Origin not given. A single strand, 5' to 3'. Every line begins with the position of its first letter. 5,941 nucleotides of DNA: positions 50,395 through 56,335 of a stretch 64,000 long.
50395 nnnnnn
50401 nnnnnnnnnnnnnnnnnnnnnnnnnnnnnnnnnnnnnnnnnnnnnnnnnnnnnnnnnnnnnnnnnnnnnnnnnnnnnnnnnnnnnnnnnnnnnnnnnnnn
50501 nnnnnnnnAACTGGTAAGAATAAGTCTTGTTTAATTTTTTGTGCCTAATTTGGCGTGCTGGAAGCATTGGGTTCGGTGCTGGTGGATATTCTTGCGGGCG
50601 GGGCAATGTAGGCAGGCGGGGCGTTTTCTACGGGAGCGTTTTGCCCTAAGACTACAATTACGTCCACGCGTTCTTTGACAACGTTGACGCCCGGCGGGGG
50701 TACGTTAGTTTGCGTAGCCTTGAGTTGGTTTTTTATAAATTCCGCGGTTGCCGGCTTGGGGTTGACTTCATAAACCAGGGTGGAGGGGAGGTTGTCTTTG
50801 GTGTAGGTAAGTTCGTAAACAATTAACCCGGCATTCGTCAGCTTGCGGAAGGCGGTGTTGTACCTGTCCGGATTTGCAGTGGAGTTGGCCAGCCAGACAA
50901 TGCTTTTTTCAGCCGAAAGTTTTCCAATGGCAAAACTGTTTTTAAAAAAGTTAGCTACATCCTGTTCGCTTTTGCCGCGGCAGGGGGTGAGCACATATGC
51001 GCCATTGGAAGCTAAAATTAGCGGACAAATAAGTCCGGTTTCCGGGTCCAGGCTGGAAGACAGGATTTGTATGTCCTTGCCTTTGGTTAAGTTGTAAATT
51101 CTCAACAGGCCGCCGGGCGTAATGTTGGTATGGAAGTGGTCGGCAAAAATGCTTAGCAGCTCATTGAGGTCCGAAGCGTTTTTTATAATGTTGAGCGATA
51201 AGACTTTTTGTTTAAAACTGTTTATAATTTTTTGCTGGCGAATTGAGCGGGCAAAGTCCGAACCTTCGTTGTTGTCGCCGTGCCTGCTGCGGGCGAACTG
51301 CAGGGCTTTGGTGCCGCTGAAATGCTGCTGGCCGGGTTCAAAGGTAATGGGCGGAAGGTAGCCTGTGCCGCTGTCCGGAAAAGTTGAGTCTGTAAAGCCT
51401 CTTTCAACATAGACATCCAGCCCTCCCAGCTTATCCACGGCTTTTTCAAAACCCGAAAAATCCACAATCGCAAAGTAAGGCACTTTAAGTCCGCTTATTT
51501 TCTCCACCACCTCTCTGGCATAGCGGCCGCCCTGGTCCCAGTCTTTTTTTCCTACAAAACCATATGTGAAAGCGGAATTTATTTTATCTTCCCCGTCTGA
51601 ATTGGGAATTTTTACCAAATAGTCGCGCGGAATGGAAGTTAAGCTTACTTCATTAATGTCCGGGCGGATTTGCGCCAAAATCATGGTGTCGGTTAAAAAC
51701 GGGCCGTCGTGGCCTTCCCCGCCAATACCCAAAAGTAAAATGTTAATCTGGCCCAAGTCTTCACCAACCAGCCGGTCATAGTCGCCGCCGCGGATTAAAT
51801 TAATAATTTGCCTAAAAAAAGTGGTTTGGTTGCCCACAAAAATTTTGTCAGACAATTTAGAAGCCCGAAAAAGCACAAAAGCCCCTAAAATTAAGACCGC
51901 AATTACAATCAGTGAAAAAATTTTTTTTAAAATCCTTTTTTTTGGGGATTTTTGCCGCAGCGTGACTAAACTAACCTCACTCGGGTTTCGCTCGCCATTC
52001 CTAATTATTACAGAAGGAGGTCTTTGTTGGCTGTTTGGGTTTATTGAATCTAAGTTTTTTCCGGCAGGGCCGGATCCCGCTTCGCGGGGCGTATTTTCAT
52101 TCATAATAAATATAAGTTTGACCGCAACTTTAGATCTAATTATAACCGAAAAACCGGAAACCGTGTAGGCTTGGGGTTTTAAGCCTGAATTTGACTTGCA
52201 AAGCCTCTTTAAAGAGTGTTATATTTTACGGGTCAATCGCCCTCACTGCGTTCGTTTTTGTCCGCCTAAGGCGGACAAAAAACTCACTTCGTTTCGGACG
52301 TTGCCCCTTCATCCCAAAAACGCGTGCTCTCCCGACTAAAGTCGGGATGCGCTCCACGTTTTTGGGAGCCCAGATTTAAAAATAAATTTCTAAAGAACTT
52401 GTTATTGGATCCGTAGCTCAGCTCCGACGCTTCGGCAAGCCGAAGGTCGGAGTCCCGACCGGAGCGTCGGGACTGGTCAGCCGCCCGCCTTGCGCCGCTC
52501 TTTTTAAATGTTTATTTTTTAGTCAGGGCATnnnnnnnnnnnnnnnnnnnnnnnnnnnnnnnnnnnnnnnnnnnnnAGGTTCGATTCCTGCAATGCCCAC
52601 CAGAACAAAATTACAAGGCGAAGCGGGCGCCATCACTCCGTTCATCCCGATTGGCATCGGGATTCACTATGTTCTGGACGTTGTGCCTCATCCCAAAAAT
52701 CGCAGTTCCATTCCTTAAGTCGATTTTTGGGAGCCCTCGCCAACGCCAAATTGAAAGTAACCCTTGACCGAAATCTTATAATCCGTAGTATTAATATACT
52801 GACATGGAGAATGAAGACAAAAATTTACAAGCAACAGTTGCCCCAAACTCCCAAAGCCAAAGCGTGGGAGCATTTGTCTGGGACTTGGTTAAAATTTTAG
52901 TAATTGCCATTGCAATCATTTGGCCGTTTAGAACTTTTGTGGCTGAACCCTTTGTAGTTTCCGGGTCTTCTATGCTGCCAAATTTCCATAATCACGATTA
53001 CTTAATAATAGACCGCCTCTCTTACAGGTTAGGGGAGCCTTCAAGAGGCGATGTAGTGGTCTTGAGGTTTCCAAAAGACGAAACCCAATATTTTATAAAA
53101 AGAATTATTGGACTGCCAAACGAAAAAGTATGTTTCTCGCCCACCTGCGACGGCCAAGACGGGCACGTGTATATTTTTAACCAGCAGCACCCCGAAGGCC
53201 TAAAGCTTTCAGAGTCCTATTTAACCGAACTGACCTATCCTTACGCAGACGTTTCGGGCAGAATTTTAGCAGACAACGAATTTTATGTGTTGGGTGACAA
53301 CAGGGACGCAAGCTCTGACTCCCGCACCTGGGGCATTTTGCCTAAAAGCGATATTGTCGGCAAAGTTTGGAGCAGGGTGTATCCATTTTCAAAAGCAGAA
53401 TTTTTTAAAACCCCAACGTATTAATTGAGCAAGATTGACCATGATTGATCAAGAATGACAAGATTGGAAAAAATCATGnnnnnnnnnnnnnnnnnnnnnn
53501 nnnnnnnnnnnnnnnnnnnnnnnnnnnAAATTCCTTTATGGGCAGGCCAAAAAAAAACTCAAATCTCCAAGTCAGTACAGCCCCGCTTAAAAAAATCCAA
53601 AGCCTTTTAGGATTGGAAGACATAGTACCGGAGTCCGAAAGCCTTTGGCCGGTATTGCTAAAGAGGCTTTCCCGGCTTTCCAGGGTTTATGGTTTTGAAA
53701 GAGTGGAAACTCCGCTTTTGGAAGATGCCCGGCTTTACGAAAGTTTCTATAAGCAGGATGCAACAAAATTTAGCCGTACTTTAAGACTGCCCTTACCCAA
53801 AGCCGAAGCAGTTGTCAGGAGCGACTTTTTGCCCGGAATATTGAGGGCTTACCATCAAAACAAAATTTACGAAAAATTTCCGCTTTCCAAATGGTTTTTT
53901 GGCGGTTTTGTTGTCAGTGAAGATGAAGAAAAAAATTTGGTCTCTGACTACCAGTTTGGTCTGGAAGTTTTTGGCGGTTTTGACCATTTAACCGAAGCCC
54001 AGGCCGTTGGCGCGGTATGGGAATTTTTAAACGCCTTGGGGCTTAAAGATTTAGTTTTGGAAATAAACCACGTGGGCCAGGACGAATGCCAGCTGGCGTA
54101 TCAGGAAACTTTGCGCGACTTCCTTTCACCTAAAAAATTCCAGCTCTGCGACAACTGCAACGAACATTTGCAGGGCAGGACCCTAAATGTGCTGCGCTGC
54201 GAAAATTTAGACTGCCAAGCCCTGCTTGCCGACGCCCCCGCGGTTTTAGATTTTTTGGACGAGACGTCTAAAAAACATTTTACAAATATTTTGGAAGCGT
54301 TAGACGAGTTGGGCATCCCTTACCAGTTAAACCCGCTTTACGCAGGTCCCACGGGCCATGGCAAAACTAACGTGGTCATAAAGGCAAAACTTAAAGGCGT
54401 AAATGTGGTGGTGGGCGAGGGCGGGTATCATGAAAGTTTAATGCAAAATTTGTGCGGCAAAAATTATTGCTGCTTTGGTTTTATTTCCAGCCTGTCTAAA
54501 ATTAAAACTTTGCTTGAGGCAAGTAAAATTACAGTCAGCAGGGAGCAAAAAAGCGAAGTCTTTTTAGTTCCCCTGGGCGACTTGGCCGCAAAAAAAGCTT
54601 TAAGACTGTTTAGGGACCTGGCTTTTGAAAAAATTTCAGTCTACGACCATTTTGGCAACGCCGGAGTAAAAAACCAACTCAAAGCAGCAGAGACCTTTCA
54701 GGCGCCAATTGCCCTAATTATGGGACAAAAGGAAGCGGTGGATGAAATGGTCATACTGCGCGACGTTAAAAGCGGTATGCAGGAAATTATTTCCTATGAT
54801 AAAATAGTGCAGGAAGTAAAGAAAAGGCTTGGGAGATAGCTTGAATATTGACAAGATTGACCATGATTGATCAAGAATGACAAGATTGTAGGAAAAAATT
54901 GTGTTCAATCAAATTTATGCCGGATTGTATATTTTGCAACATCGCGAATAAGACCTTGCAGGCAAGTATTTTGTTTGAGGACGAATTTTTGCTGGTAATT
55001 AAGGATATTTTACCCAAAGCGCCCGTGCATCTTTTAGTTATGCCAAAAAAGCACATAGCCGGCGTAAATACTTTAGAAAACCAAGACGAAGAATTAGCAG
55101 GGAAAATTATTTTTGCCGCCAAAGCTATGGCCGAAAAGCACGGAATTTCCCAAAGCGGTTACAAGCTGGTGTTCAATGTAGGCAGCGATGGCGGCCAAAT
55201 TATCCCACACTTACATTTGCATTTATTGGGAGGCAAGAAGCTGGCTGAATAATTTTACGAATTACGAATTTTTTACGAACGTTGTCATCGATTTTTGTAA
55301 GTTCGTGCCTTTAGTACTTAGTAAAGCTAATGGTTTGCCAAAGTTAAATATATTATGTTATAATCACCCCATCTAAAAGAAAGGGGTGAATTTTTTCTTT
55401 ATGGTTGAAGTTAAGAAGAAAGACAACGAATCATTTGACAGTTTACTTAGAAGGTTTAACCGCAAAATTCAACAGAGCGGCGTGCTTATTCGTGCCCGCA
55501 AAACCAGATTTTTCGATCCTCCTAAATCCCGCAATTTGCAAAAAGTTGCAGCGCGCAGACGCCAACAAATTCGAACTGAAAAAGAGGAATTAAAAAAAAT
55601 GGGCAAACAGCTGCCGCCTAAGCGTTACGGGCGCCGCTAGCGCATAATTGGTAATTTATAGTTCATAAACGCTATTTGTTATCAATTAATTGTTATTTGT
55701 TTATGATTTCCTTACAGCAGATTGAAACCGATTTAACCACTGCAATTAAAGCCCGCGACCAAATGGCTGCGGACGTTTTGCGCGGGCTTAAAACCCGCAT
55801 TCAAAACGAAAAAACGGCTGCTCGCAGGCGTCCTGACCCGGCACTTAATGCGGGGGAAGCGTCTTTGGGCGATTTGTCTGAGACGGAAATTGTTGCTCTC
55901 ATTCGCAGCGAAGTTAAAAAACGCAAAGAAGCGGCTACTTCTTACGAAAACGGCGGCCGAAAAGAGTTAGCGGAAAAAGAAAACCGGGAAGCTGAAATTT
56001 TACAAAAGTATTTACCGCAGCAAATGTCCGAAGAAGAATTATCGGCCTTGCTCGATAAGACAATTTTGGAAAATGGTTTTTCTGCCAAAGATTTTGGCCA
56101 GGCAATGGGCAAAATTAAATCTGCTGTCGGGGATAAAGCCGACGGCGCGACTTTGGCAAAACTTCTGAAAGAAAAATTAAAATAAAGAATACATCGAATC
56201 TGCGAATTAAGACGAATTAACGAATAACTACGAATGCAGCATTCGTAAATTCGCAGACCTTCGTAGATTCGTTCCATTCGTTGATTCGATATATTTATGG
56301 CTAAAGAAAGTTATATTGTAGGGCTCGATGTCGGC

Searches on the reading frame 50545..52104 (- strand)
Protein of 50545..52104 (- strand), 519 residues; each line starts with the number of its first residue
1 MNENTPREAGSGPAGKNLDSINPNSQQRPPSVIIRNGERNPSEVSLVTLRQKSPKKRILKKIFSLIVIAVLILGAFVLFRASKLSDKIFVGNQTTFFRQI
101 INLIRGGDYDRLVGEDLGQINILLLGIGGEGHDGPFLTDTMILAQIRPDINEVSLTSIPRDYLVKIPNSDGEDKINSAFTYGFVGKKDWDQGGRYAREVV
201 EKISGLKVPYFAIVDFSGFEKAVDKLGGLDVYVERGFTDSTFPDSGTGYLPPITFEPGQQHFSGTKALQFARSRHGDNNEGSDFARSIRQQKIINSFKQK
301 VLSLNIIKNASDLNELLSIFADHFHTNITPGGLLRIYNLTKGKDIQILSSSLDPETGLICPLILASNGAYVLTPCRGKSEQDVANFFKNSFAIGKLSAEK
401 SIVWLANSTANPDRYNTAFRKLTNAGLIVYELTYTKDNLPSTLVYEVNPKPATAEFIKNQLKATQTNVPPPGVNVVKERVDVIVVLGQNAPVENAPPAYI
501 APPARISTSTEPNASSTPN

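Call 14: search_protein_families(library=pfam, proteins=[window:50545-52104:-], max_evalue=0.00001)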
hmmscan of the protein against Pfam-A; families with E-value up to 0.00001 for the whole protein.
window:50545-52104:- (519 aa): 1 family
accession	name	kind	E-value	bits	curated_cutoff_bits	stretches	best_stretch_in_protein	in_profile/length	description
PF03816.19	LytR_cpsA_psr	-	2e-37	129.1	24.6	1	138-301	2-148/150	LytR_cpsA_psr family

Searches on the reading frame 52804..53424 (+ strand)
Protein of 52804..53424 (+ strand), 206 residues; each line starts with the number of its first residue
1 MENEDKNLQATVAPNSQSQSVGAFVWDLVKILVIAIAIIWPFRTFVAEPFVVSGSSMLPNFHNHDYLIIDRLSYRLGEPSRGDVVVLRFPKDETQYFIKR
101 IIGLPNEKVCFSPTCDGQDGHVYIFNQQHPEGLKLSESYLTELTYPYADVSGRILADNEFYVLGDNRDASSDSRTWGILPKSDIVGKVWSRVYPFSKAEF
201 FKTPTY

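Call 14: search_protein_families(library=pfam, proteins=[window:52804-53424:+], max_evalue=0.00001)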
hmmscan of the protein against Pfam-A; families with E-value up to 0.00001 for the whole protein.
window:52804-53424:+ (206 aa): 1 family
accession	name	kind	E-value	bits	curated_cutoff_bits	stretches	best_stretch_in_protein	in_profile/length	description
PF10502.14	Peptidase_S26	-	5.1e-39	134.4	22.9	1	26-192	2-167/168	Signal peptidase, peptidase S26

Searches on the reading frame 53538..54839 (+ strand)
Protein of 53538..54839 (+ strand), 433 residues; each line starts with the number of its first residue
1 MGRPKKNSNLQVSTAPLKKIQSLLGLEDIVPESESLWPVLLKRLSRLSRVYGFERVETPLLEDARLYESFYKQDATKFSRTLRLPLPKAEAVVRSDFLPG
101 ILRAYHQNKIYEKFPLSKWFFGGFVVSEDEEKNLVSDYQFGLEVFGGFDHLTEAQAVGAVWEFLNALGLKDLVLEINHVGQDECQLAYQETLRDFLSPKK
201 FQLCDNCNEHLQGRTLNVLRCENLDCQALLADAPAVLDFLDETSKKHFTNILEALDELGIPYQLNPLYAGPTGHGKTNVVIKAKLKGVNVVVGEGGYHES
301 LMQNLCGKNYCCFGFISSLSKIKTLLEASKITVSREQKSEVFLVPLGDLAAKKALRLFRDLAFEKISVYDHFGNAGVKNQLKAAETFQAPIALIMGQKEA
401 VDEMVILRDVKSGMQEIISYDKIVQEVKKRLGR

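Call 14: search_protein_families(library=pfam, proteins=[window:53538-54839:+], max_evalue=0.00001)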
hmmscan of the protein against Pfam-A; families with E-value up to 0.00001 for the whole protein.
window:53538-54839:+ (433 aa): 2 families
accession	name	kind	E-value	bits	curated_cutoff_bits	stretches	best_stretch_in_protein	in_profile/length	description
PF13393.11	tRNA-synt_His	-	7.7e-18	65.2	25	1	25-321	1-307/308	Histidyl-tRNA synthetase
PF03129.25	HGTP_anticodon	-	1.8e-08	34.8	21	1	340-430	1-94/94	Anticodon binding domain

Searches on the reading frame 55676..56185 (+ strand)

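Call 14: search_protein_families(library=pfam, proteins=[window:55676-56185:+], max_evalue=0.00001)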
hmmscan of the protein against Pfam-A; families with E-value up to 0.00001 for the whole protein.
window:55676-56185:+ (169 aa): 1 family
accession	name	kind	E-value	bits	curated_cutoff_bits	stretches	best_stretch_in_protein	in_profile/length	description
PF09424.15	YqeY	-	1.2e-35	123.1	27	1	14-168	2-143/143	Yqey-like protein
